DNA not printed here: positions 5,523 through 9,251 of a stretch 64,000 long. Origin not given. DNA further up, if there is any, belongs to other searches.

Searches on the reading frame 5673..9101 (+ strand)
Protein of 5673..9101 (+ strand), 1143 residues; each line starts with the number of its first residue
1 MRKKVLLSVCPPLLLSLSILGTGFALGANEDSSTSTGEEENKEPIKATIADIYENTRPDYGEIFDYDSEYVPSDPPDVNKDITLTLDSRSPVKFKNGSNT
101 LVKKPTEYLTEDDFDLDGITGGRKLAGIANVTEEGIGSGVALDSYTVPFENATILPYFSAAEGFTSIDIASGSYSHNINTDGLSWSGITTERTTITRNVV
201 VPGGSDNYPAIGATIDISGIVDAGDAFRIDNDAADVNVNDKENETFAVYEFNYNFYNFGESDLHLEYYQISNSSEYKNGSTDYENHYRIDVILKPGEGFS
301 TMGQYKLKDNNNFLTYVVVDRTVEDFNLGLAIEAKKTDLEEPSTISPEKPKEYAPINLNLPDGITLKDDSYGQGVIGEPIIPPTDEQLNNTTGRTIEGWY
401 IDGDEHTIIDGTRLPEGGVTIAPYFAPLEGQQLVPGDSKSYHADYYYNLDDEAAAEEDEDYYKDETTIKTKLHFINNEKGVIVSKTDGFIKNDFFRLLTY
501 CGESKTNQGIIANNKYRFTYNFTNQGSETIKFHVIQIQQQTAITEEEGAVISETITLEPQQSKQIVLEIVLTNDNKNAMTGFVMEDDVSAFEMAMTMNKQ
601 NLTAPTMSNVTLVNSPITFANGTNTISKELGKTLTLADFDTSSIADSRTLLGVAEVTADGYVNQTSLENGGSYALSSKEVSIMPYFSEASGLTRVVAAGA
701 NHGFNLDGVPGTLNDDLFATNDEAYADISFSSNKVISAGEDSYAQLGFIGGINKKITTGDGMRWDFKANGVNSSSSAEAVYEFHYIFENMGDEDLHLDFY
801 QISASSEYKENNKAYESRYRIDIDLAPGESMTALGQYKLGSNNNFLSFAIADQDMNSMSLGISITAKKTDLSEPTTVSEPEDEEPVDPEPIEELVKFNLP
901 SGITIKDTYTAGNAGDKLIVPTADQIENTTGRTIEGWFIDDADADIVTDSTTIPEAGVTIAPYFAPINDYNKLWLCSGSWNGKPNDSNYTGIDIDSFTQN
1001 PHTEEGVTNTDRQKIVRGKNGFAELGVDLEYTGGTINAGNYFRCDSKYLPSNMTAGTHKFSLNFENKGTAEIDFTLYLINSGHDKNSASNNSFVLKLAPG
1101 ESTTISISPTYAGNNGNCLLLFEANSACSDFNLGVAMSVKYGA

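Call 6: search_protein_families(library=pfam, proteins=[window:5673-9101:+], max_evalue=0.01)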
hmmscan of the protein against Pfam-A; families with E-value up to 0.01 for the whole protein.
window:5673-9101:+ (1143 aa): 1 family
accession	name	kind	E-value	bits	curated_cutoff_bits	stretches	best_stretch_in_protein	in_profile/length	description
PF21633.3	MOV-10_Ig-like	-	0.00037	21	27.4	0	512-568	30-89/126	Helicase MOV-10, Ig-like domain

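Call 7: search_protein_families(library=ncbifam, proteins=[window:5673-9101:+], max_evalue=0.01)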
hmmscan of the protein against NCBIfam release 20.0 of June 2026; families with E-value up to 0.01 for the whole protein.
window:5673-9101:+ (1143 aa): 1 family
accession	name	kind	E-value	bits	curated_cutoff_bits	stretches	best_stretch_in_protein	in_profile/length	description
NF046073.1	UpsA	equivalog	3.7e-06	27.1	130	0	504-569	41-104/136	pilin subunit UpsA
